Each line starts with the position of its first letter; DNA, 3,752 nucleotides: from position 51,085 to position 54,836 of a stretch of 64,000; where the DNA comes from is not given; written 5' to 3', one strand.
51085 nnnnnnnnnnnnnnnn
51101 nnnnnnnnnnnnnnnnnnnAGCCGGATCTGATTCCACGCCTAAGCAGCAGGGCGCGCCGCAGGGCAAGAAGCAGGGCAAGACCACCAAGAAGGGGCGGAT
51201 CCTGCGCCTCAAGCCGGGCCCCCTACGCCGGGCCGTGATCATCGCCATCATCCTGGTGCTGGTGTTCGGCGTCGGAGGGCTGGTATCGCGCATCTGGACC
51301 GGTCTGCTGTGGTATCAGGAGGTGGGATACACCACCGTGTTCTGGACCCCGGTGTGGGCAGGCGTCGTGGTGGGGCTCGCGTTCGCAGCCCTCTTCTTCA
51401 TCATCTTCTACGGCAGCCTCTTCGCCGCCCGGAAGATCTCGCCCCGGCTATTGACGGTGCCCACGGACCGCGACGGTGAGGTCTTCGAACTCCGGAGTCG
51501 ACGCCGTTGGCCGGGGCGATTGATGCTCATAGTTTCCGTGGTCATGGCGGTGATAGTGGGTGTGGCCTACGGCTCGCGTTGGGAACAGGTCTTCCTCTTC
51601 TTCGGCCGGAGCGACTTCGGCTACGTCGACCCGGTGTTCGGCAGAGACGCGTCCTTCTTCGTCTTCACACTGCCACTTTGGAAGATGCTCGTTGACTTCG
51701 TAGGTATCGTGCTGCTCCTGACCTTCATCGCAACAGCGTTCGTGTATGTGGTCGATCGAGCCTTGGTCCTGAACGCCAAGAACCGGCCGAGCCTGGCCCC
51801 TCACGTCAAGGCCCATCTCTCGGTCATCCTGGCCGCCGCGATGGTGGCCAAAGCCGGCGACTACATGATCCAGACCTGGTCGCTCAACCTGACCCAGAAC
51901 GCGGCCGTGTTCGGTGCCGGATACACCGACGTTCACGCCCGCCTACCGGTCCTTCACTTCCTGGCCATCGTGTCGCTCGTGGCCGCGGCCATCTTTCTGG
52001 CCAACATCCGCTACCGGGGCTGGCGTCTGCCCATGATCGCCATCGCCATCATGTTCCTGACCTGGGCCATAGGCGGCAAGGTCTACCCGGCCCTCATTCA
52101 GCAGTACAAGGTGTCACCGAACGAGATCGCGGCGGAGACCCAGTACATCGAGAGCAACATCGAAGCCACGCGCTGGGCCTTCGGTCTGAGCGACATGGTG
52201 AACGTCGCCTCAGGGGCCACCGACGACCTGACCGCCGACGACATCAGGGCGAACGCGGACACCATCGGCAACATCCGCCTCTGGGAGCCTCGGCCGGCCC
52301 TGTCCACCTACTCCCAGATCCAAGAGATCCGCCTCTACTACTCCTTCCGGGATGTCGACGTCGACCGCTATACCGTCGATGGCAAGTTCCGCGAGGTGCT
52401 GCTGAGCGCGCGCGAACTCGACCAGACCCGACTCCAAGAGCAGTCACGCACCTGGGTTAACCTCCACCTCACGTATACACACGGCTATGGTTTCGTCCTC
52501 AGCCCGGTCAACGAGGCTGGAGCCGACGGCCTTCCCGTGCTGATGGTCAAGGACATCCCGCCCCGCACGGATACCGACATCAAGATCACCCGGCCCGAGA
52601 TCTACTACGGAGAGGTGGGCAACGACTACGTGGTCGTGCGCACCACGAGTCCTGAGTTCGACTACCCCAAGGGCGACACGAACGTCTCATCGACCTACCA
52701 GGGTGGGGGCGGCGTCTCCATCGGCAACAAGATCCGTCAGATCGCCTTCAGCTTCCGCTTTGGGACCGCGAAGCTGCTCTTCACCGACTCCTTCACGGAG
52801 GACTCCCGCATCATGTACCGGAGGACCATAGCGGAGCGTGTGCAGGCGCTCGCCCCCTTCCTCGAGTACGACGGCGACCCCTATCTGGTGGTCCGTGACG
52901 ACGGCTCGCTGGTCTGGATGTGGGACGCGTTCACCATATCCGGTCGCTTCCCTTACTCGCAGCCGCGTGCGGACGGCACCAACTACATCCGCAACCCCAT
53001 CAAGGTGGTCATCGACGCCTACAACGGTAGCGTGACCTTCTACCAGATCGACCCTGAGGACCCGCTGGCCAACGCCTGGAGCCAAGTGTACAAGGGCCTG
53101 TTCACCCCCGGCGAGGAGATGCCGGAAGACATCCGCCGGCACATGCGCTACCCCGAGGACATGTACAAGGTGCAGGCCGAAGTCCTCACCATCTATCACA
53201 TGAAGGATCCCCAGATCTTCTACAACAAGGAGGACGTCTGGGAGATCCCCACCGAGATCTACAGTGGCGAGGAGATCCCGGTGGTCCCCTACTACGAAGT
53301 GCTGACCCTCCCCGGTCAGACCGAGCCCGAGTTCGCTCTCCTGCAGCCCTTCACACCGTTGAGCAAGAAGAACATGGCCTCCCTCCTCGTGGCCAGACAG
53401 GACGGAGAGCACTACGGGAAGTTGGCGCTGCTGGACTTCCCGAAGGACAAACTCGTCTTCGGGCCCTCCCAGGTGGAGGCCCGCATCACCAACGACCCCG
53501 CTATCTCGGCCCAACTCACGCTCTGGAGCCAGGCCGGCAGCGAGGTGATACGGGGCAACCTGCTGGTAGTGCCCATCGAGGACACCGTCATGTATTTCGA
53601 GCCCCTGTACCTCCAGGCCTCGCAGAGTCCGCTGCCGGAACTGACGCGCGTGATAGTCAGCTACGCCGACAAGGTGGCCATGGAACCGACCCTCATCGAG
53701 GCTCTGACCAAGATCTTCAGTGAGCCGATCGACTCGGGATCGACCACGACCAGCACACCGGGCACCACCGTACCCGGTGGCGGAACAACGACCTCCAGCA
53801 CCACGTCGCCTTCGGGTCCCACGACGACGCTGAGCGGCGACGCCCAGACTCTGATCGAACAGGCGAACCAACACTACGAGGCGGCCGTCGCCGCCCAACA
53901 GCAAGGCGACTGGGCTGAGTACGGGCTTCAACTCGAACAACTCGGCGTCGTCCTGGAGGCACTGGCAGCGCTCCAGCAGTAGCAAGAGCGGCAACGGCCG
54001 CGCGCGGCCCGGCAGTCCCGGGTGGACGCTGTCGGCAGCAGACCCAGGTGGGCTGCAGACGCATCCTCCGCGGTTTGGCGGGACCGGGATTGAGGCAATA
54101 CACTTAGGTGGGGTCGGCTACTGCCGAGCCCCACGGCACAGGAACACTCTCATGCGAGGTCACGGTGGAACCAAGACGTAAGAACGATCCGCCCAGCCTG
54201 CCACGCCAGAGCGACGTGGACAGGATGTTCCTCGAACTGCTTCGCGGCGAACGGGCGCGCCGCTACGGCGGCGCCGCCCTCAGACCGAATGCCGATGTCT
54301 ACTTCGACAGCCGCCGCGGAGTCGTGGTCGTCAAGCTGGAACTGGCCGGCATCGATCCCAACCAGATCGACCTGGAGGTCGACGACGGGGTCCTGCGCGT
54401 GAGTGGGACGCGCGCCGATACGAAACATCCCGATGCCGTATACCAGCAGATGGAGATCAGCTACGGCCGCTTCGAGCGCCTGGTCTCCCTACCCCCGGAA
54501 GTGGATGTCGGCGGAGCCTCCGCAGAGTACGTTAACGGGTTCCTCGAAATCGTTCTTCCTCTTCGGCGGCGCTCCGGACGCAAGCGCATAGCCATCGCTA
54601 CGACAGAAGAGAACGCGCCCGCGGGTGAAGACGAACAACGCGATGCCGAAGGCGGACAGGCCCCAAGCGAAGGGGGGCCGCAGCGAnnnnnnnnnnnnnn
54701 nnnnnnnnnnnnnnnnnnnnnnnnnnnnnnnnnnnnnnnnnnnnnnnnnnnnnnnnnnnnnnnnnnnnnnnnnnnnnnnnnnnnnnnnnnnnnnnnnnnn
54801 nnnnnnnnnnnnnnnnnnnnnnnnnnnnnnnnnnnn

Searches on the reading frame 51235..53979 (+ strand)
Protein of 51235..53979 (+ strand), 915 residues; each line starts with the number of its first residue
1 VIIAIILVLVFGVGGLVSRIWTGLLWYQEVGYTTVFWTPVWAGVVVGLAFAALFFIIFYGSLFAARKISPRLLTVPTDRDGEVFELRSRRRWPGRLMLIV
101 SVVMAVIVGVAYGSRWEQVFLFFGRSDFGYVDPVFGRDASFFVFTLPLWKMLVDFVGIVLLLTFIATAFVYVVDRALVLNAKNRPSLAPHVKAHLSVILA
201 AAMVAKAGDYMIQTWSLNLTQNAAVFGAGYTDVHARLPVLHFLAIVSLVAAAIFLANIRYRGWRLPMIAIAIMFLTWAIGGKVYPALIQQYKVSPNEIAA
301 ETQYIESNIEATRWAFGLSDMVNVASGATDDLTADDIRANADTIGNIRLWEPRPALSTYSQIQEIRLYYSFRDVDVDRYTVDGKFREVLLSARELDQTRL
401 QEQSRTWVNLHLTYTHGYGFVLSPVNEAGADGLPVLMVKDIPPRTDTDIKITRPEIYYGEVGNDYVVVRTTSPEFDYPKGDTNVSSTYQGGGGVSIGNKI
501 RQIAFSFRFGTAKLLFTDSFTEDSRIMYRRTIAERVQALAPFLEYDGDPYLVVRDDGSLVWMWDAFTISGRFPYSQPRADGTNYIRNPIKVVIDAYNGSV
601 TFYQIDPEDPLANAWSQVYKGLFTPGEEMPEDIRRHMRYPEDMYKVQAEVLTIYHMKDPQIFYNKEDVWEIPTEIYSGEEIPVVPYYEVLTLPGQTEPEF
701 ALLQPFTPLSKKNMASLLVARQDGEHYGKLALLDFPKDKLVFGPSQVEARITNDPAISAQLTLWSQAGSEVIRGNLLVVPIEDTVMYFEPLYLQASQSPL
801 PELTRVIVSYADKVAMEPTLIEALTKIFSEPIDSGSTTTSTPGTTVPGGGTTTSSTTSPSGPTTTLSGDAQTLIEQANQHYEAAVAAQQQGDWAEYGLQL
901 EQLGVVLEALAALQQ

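Call 83: search_protein_families(library=pfam, proteins=[window:51235-53979:+], max_evalue=0.00001)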
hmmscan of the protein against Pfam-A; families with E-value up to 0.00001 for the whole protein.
window:51235-53979:+ (915 aa): 1 family
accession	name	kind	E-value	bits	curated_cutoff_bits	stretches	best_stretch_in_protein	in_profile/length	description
PF03699.18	UPF0182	-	1e-287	956.8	27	1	2-764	3-770/770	Uncharacterised protein family (UPF0182)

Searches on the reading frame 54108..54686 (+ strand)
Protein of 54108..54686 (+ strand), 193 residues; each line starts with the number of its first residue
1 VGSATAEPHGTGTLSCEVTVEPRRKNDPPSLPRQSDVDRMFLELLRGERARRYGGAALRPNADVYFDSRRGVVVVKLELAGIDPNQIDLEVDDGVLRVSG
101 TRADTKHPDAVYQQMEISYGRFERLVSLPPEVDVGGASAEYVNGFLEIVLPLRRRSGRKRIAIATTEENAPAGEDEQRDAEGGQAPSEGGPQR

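Call 83: search_protein_families(library=pfam, proteins=[window:54108-54686:+], max_evalue=0.00001)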
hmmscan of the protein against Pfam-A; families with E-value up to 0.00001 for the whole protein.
window:54108-54686:+ (193 aa): 1 family
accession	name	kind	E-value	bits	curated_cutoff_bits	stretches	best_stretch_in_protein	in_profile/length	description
PF00011.27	HSP20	-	1.4e-13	51.2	20.8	1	73-163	9-101/102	Hsp20/alpha crystallin family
